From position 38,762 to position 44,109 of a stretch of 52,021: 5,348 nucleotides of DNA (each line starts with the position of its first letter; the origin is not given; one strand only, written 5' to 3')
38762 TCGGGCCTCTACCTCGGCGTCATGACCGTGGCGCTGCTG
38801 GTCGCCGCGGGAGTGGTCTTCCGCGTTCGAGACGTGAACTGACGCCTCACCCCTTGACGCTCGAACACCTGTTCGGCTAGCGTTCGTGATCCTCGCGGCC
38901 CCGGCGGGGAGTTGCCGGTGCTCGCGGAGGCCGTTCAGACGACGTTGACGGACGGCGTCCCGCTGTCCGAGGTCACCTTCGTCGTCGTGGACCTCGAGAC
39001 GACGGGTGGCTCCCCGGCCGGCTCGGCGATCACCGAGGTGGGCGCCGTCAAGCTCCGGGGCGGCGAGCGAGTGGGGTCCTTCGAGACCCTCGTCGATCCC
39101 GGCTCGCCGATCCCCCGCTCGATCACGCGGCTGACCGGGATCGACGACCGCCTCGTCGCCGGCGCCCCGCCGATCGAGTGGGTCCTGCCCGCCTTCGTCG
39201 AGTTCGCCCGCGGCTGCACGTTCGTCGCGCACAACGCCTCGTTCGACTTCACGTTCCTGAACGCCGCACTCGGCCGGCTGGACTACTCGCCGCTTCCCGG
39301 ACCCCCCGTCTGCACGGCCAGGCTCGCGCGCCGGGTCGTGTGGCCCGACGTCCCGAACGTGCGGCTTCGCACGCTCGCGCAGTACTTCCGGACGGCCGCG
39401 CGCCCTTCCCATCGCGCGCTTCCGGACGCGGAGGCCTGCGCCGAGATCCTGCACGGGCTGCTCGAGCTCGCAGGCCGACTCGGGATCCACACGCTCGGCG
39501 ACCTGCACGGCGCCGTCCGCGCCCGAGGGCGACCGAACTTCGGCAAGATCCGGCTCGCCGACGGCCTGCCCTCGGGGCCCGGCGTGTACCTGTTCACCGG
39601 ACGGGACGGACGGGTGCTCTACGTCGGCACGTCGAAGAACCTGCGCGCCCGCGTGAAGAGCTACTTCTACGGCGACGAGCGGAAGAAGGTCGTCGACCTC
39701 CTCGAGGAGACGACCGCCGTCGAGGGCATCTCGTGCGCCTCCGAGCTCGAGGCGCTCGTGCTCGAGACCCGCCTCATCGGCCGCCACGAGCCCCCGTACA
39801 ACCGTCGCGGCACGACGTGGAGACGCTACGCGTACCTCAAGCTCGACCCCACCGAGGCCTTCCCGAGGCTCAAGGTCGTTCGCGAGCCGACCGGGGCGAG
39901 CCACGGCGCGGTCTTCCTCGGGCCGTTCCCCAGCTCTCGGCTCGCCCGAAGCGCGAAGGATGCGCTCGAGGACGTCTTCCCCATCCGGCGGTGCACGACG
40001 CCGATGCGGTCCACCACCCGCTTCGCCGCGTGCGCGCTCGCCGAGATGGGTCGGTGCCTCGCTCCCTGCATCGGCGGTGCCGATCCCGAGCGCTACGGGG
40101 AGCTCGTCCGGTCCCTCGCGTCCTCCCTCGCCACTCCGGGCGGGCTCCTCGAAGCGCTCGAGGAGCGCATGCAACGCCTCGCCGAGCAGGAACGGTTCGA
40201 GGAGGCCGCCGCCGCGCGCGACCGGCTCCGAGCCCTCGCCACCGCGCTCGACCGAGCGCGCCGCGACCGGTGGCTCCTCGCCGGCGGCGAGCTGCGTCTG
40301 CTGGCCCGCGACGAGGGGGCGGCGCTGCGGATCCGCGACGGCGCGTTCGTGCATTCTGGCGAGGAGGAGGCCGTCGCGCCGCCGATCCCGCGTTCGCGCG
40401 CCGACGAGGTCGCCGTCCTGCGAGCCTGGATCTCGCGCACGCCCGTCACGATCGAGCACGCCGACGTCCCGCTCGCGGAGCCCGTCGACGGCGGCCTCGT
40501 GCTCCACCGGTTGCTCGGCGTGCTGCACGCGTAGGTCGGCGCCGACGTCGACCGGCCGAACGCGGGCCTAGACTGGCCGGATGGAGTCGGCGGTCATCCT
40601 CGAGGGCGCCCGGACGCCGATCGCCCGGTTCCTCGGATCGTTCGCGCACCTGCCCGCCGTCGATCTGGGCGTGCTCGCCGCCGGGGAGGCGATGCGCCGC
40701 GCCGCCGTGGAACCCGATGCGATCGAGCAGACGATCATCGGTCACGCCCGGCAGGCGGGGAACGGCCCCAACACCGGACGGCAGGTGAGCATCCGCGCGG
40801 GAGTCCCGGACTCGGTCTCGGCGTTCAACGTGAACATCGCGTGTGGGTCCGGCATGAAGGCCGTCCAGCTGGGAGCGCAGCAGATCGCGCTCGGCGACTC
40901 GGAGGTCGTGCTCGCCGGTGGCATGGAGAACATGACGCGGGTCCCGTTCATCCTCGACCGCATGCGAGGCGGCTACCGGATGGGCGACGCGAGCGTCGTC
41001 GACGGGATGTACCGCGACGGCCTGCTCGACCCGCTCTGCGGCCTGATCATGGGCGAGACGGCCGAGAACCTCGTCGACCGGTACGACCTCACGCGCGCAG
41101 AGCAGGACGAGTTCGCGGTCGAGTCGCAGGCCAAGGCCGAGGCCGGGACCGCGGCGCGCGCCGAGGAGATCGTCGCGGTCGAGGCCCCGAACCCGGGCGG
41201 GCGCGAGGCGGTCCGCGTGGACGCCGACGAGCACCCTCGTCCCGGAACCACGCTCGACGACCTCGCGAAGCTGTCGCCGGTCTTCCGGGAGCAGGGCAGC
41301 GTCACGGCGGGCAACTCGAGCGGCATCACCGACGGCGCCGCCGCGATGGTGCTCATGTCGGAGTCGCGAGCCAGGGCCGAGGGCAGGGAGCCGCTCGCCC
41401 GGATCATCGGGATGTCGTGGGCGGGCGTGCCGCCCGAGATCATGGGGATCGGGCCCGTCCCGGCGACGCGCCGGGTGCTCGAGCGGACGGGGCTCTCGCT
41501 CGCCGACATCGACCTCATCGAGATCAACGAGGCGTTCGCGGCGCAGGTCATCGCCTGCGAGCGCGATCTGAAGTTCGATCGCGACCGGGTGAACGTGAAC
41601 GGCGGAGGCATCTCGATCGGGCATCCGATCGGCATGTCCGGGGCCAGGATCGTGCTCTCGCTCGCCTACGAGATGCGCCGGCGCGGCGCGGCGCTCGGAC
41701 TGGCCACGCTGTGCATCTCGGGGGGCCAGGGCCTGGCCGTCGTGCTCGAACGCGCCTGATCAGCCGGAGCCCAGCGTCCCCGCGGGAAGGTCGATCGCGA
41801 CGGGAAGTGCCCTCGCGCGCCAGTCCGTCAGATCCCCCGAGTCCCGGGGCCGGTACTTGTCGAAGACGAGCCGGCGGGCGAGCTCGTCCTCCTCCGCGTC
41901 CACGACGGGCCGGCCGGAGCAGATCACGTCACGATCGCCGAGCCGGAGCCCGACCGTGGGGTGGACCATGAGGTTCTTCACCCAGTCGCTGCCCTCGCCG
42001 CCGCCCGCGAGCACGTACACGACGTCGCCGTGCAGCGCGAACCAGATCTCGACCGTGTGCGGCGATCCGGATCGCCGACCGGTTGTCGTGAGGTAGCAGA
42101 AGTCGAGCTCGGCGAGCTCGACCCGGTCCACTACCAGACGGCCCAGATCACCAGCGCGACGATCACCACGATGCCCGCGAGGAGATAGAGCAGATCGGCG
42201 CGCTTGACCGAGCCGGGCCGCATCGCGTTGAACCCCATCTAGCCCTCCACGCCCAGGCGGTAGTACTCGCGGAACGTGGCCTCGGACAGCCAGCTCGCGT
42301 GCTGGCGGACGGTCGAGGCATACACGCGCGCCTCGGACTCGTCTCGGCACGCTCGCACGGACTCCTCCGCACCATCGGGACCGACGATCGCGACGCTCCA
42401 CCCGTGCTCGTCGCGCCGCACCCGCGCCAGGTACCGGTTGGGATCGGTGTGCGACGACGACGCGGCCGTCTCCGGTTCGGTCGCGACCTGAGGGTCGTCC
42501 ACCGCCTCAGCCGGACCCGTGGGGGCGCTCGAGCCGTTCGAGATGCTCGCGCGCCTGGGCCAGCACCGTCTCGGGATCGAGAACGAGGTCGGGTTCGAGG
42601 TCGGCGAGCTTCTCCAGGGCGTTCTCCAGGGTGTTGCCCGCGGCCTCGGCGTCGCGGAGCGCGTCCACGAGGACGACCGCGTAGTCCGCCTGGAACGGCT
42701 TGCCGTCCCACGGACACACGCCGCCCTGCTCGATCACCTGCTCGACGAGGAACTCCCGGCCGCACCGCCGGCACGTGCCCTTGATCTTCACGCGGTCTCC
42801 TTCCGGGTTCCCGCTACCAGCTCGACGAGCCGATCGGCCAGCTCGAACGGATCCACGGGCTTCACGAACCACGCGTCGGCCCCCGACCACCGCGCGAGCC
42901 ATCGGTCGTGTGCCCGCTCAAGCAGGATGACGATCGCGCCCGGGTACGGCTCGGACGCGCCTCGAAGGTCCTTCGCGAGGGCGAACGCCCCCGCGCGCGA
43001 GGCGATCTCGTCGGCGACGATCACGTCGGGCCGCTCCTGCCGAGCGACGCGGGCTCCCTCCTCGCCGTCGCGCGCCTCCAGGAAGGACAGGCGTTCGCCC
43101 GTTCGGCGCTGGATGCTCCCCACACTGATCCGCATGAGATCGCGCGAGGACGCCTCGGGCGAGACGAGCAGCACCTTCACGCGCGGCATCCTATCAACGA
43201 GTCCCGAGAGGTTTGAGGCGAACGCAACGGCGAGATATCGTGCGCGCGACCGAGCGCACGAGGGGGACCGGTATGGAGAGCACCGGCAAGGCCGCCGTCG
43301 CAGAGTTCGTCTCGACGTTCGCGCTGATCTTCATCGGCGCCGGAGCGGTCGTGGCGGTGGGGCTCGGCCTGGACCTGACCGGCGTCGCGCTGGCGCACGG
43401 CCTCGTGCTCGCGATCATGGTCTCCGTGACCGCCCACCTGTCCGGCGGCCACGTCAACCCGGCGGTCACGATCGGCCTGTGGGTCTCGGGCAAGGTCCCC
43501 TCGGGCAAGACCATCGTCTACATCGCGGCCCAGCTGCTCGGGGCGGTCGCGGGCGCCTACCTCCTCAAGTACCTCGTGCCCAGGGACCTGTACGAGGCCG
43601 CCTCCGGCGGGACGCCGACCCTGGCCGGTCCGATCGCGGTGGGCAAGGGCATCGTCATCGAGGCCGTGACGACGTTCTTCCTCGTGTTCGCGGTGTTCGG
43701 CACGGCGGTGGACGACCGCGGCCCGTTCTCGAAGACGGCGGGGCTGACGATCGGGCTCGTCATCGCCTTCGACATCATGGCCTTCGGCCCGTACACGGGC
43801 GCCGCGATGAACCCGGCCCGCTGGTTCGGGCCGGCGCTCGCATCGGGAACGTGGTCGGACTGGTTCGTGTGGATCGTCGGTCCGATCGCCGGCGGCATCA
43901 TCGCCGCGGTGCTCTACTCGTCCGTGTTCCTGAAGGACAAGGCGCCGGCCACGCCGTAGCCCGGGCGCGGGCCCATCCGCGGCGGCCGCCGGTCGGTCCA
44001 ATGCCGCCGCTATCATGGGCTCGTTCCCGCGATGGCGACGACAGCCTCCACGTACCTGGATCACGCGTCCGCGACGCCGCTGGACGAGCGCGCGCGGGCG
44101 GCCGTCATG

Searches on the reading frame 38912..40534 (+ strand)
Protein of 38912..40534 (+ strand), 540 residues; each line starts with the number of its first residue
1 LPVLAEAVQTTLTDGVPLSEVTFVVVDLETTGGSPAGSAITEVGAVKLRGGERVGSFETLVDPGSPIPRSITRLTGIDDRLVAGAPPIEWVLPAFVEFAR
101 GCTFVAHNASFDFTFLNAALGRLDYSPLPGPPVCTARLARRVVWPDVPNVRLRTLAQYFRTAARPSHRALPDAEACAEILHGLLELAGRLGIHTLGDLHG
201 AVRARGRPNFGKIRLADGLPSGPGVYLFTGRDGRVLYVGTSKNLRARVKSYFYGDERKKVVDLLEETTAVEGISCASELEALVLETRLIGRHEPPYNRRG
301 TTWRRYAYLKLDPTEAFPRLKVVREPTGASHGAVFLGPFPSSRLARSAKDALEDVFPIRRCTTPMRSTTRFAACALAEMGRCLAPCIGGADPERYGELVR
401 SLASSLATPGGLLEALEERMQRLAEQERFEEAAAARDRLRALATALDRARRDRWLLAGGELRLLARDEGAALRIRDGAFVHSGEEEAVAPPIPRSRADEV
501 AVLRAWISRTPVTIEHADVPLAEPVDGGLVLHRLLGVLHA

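Call 24: search_protein_families(library=pfam, proteins=[window:38912-40534:+], max_evalue=0.01)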
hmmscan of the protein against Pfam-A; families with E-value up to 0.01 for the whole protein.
window:38912-40534:+ (540 aa): 4 families
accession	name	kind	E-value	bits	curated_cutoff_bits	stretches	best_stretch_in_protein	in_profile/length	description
PF00929.31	RNase_T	-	1.4e-26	94.5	24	1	24-180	1-164/164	Exonuclease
PF01541.30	GIY-YIG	-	2e-07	31.7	22.6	1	224-297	3-78/78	GIY-YIG catalytic domain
PF02151.25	UVR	-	2.1e-07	30.9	21.5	1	412-442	3-33/36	UvrB/uvrC motif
PF16473.11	Rv2179c-like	-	0.00012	22.3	27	1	24-181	3-174/177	3'-5' exoribonuclease Rv2179c-like domain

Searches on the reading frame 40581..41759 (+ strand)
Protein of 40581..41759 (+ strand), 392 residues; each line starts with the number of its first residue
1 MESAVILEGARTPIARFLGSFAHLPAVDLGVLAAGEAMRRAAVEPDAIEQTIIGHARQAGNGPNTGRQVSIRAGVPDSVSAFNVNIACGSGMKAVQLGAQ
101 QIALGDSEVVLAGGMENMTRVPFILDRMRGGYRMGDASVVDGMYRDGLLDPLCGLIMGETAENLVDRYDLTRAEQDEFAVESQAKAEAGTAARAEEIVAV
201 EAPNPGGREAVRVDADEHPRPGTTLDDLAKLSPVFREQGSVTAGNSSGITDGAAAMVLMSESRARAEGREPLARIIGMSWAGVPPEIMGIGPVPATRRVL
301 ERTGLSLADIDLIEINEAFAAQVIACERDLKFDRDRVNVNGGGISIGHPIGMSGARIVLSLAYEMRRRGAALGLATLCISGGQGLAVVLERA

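Call 24: search_protein_families(library=pfam, proteins=[window:40581-41759:+], max_evalue=0.01)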
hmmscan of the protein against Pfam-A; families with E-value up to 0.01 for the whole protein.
window:40581-41759:+ (392 aa): 4 families
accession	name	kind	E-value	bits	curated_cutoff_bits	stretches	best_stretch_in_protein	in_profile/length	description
PF00108.29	Thiolase_N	-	3.6e-79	266.3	26.4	1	5-262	2-260/260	Thiolase, N-terminal domain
PF02803.24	Thiolase_C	-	9.6e-50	167.8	27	1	270-391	2-123/123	Thiolase, C-terminal domain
PF00109.32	ketoacyl-synt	-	8.8e-05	22.7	20.8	1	84-119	170-205/252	Beta-ketoacyl synthase, N-terminal domain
PF22691.2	Thiolase_C_1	-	0.00064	19.9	28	0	295-332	23-60/144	Thiolase C-terminal domain-like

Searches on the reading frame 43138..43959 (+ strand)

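Call 24: search_protein_families(library=pfam, proteins=[window:43138-43959:+], max_evalue=0.01)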
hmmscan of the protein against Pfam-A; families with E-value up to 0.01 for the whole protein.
window:43138-43959:+ (273 aa): 1 family
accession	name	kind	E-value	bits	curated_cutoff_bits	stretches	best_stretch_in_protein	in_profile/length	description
PF00230.25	MIP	-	4.2e-57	193.9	25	1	50-260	8-222/222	Major intrinsic protein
